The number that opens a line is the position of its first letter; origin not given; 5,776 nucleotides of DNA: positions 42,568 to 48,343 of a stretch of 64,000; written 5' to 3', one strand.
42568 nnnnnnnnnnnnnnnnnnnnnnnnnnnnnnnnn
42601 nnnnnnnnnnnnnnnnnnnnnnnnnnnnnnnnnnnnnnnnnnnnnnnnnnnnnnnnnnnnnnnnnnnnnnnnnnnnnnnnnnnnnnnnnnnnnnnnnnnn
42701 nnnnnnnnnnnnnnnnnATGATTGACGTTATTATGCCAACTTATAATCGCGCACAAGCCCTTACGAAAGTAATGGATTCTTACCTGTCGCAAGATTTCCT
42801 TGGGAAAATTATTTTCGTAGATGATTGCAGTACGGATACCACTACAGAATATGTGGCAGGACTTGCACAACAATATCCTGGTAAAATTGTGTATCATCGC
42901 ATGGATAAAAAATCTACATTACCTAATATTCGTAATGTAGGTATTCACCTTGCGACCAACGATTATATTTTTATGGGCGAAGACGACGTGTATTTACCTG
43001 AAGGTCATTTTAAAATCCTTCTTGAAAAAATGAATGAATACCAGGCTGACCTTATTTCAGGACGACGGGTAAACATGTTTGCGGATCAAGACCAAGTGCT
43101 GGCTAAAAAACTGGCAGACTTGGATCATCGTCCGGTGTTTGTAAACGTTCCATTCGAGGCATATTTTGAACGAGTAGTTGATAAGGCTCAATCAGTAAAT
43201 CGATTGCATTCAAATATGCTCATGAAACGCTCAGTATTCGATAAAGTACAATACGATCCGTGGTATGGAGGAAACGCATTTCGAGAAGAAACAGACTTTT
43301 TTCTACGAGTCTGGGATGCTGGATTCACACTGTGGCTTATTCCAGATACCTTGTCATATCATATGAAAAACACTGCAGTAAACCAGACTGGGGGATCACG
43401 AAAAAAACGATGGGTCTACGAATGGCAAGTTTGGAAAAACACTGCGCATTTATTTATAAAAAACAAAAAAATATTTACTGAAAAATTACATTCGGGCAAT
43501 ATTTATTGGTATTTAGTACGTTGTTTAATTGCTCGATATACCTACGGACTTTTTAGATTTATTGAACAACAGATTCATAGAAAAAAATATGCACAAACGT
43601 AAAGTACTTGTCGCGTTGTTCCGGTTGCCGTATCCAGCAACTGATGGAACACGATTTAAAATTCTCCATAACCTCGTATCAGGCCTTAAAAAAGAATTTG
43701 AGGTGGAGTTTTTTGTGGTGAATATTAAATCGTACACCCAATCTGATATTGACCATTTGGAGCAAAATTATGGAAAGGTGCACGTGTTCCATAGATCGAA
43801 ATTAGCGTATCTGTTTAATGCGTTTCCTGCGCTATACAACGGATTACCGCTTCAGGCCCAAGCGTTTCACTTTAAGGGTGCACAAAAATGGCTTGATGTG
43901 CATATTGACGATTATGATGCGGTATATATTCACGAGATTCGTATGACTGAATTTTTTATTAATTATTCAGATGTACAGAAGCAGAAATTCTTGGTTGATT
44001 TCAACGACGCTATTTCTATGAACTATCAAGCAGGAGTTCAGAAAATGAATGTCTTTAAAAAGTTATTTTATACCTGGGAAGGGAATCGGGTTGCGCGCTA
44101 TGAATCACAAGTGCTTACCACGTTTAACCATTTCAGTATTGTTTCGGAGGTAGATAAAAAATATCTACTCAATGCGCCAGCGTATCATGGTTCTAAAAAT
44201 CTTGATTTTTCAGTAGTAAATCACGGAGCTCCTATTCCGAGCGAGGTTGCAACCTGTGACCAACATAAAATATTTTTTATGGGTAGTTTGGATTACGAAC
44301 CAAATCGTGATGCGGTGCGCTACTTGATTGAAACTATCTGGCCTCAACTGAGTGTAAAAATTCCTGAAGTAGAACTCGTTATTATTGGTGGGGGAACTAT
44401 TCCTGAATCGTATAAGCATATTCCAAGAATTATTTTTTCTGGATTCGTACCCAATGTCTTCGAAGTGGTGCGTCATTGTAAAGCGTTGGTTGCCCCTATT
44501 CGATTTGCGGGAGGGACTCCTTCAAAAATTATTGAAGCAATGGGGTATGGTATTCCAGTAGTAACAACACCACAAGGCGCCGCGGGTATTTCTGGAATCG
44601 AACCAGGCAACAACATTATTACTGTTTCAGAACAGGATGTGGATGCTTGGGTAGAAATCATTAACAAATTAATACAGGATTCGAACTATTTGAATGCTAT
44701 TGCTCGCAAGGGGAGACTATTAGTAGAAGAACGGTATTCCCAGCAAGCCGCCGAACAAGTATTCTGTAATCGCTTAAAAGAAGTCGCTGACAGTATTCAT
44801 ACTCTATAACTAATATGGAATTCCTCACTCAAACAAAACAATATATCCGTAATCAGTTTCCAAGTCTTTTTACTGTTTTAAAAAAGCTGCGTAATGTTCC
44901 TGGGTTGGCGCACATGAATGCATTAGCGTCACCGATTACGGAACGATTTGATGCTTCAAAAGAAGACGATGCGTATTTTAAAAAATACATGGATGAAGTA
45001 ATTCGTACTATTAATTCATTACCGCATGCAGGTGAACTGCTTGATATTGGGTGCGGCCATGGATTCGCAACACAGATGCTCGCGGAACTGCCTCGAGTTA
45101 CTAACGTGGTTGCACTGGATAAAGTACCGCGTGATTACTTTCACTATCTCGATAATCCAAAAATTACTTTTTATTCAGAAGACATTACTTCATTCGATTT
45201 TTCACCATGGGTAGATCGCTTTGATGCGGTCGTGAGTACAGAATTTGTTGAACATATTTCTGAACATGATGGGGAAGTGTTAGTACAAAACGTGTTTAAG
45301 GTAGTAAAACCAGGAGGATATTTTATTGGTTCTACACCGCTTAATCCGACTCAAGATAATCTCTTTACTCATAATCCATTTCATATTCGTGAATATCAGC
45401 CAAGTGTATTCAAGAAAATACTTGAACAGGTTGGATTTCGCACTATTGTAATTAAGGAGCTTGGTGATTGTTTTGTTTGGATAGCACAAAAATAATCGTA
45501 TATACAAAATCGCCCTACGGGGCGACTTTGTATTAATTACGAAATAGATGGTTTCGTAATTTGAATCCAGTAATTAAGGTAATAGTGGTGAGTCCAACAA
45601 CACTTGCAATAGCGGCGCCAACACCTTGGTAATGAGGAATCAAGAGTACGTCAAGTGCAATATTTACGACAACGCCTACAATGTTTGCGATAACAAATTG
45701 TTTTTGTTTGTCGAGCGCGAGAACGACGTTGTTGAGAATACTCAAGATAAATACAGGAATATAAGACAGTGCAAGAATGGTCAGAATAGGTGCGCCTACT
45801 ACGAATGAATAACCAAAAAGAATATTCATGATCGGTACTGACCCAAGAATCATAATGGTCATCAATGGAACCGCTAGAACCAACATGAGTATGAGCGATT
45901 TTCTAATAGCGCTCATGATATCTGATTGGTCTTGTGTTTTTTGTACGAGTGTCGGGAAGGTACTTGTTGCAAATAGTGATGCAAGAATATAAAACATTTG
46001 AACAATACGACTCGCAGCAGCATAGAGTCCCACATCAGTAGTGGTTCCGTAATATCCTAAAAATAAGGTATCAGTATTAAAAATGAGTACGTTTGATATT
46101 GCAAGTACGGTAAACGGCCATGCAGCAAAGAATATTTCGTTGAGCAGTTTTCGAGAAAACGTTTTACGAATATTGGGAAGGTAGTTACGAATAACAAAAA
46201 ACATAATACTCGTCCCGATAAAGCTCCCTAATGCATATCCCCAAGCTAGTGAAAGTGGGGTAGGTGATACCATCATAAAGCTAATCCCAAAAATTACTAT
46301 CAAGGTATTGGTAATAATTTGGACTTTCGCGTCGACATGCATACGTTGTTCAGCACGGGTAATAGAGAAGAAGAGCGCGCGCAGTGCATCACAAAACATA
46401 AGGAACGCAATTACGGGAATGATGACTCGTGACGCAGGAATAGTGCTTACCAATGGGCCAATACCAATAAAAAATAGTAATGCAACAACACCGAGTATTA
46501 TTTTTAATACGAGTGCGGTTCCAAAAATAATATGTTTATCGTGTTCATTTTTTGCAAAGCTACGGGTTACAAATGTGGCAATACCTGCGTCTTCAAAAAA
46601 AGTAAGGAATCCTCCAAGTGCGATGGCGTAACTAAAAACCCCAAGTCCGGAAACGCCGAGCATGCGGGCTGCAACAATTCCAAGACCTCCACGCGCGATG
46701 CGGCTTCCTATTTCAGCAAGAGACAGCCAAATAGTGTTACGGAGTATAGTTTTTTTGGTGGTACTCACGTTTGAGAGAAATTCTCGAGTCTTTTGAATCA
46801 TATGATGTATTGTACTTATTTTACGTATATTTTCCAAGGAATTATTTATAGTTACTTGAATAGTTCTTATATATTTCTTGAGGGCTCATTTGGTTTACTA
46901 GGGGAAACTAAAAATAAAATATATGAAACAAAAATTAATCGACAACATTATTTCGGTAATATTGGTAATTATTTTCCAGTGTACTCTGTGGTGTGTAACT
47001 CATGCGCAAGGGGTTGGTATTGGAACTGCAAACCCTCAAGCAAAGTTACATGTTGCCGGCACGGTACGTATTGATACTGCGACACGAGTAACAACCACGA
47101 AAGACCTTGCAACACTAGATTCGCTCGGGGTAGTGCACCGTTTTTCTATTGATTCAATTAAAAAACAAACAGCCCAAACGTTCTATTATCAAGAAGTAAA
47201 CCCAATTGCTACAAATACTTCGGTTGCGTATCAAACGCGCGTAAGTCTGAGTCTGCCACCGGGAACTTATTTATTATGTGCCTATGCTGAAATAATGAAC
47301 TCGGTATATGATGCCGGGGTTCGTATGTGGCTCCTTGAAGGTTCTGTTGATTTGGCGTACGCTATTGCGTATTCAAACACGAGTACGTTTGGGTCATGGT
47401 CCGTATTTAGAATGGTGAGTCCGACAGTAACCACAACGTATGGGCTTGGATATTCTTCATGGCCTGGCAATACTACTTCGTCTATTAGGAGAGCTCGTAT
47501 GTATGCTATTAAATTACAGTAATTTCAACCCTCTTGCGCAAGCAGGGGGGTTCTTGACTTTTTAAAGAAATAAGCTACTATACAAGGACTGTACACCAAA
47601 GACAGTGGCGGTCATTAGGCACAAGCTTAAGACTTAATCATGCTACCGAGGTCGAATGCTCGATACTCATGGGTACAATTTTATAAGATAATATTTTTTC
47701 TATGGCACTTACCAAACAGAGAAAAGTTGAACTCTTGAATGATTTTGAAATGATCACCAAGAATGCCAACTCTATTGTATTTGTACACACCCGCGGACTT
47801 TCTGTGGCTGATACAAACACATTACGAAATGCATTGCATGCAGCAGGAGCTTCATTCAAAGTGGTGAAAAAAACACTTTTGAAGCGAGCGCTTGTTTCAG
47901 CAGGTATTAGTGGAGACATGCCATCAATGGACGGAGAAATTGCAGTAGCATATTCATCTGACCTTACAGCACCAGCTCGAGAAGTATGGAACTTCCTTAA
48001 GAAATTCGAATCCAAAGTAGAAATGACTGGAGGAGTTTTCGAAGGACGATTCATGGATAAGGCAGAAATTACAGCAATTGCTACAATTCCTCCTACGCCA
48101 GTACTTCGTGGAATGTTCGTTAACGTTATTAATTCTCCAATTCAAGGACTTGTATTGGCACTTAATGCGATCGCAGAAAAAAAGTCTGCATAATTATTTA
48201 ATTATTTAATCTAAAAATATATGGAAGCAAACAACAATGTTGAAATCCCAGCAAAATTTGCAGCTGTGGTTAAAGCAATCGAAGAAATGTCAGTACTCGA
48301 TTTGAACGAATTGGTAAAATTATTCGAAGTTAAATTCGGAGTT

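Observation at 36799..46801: Ten-kb surface glycan locus with two tandem Wzy_C/TPR membrane proteins, a possible protein O-glycosylation system for the adjacent surface protein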

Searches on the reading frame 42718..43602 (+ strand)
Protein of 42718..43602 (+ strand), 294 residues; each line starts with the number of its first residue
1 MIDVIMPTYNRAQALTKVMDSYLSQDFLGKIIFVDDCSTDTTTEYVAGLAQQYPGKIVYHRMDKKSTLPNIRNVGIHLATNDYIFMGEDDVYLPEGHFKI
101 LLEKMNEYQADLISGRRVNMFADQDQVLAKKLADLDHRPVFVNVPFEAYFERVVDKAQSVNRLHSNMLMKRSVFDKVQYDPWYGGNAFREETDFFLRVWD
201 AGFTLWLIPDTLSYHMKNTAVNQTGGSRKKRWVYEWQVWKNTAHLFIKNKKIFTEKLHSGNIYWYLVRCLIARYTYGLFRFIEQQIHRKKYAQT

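Call 3: search_protein_families(library=pfam, proteins=[window:42718-43602:+], max_evalue=0.01)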
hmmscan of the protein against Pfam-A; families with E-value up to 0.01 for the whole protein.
window:42718-43602:+ (294 aa): 4 families
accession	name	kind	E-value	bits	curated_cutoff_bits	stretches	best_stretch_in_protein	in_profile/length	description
PF00535.33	Glycos_transf_2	-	2.3e-23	83.4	23.3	1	4-177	2-167/168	Glycosyl transferase family 2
PF10111.15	Glyco_tranf_2_2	-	6e-08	32.9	27.3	1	19-228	16-229/276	Glycosyltransferase like family 2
PF13641.12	Glyco_tranf_2_3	-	2.4e-06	28.2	27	1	4-234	5-229/230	Glycosyltransferase like family 2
PF13632.12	Glyco_trans_2_3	-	0.00032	21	27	1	85-236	4-143/198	Glycosyl transferase family group 2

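Call 8: search_protein_families(library=ncbifam, proteins=[window:42718-43602:+], max_evalue=0.01)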
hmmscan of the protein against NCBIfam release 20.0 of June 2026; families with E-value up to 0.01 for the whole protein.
window:42718-43602:+ (294 aa): 21 families
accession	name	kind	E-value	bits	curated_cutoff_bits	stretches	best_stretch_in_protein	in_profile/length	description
NF038299.1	EPS_HpsN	equivalog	1e-24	87.1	425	1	2-248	3-252/317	hormogonium polysaccharide biosynthesis glycosyltransferase HpsN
NF050050.1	ProtGlycPglI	equivalog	5e-12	45.8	500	1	2-113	4-116/306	GalNAc(5)-diNAcBac-PP-undecaprenol beta-1,3-glucosyltransferase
NF041875.1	EPS_EpsD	equivalog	1.5e-10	41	370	1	2-109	1-108/325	exopolysaccharide biosynthesis glycosyltransferase EpsD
NF007482.0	PRK10073.1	equivalog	1.9e-10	40.3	423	1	2-123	8-128/334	glycosyltransferase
NF047683.1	TeichurnBiosyTuaG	equivalog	5.6e-10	39.3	400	1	2-106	8-112/252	teichuronic acid biosynthesis protein TuaG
NF053739.1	GlytfEpsEBac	equivalog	5.6e-10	38.6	450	1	2-125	3-127/265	glycosyltransferase EpsE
NF007453.0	PRK10018.1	equivalog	1.9e-09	37.6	382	1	2-103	8-109/280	colanic acid biosynthesis glycosyltransferase WcaA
TIGR04017.1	WcaA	equivalog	5.3e-09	36.1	495.75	1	2-105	7-110/279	colanic acid biosynthesis glycosyltransferase WcaA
TIGR03965.1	mycofact_glyco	equivalog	1.7e-08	33.8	280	1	3-129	77-202/467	mycofactocin biosynthesis glycosyltransferase MftF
TIGR03469.1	HpnB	hypoth_equivalog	1.9e-07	30.4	379.25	1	2-114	46-169/386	hopene-associated glycosyltransferase HpnB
TIGR03937.1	PgaC_IcaA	equivalog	8e-07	28.3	422.3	1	2-107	47-152/407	poly-beta-1,6-N-acetyl-D-glucosamine synthase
NF038302.1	EPS_HpsE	equivalog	1.8e-06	27.2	300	1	3-92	4-98/307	hormogonium polysaccharide biosynthesis glycosyltransferase HpsE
TIGR04440.1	glyco_TIGR04440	domain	5.2e-06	26.3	70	1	4-128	4-130/215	TIGR00180 family glycosyltransferase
TIGR04182.1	glyco_TIGR04182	equivalog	3e-05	23.5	325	1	4-151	4-138/293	S-layer glycoprotein N-glycosyltransferase AglJ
NF047588.1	GlcsyltransPgfSStrep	equivalog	0.00015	21.1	500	1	12-130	20-135/308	glycosyltransferase PgfS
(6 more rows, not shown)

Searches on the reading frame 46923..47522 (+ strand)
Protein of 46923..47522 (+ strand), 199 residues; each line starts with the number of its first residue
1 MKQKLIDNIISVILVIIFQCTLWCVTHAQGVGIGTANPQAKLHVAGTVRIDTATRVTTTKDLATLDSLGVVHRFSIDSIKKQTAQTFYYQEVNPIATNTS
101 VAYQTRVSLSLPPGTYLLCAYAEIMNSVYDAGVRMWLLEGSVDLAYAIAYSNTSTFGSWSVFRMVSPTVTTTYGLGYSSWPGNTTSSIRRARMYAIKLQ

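Call 7: search_protein_families(library=pfam, proteins=[window:46923-47522:+], max_evalue=0.001)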
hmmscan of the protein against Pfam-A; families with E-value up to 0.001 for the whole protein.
window:46923-47522:+ (199 aa): 0 families

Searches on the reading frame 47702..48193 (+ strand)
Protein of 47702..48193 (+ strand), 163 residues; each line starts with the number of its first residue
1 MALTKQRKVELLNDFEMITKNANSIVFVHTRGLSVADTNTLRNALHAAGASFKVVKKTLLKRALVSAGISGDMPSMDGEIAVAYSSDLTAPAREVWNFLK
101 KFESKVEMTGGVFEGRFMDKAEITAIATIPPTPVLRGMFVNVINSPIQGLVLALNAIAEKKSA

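Call 7: search_protein_families(library=pfam, proteins=[window:47702-48193:+], max_evalue=0.001)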
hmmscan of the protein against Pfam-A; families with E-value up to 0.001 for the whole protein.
window:47702-48193:+ (163 aa): 1 family
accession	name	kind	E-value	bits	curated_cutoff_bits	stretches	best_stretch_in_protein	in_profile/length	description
PF00466.25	Ribosomal_L10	-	1.2e-16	61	22.8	1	4-98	2-98/100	Ribosomal protein L10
